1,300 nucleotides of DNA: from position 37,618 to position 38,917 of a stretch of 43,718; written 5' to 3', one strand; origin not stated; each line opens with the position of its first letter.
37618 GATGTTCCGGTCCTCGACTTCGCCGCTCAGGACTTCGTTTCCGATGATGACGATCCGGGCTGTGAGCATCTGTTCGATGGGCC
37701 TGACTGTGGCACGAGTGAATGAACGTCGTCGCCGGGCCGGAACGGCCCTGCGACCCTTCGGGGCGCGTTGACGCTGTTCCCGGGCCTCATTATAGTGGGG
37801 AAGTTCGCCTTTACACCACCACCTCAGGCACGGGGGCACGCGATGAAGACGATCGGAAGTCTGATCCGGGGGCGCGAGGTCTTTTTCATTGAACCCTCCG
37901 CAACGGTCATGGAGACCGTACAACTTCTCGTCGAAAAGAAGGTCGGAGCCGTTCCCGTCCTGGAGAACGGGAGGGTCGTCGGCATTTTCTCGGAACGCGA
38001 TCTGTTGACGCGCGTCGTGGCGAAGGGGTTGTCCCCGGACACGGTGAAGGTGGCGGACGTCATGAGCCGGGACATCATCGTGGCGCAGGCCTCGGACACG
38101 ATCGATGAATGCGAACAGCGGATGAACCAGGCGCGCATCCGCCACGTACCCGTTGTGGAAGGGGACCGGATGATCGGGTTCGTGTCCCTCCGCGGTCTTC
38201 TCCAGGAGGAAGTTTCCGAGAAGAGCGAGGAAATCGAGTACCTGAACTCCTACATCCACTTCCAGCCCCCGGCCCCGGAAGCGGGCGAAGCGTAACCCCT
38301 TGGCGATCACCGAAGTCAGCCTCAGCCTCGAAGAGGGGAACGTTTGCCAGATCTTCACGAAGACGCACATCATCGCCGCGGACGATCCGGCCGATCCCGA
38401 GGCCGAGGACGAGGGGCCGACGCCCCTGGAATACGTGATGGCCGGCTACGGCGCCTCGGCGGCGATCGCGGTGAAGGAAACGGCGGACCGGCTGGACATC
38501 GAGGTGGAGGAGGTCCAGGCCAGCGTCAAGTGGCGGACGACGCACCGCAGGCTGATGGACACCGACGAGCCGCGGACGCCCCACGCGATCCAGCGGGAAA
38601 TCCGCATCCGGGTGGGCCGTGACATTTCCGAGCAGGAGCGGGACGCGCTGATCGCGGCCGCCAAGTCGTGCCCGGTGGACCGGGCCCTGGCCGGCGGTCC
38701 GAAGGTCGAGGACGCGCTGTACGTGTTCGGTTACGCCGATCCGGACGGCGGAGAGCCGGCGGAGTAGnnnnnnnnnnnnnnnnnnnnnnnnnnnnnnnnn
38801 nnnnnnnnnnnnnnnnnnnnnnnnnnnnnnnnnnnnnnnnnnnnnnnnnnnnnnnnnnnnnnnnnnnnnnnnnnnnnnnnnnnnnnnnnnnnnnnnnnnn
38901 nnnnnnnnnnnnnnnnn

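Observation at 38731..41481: Roughly 915-aa GreA: canonical GreA transcript-cleavage domain fused to a large uncharacterised N-terminal region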

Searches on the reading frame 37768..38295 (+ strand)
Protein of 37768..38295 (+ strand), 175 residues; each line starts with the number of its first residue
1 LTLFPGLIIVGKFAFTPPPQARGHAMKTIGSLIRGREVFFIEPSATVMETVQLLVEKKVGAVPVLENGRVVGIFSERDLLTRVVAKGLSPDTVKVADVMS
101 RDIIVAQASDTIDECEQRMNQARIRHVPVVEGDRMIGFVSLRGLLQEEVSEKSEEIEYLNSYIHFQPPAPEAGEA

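Call 3: search_protein_families(library=pfam, proteins=[window:37768-38295:+], max_evalue=0.1)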
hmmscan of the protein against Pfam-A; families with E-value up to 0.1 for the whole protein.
window:37768-38295:+ (175 aa): 4 families
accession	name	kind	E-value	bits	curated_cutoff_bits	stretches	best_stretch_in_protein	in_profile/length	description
PF00571.33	CBS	-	1.3e-25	89.9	24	2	95-147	1-54/57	CBS domain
PF14827.12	dCache_3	-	0.033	14.2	25.7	0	60-86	124-150/239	Double sensory domain of two-component sensor kinase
PF12282.15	GAF_PdtaS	-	0.039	14.3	23.7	0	119-161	102-144/145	Histidine kinase PdtaS, GAF domain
PF23444.1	DUF7127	-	0.09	13.5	27.6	0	84-121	27-64/83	Family of unknown function (DUF7127)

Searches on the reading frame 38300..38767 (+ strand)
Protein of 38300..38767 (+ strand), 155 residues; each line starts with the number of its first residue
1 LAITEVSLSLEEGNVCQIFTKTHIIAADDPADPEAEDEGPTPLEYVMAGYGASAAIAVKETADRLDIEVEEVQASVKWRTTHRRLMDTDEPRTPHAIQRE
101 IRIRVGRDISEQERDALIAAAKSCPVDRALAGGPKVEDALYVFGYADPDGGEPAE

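Call 3: search_protein_families(library=pfam, proteins=[window:38300-38767:+], max_evalue=0.1)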
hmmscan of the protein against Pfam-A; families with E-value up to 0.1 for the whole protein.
window:38300-38767:+ (155 aa): 1 family
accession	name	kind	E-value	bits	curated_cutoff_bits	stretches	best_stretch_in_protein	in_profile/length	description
PF02566.24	OsmC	-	4.3e-13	50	27.5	1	36-137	2-98/100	OsmC-like protein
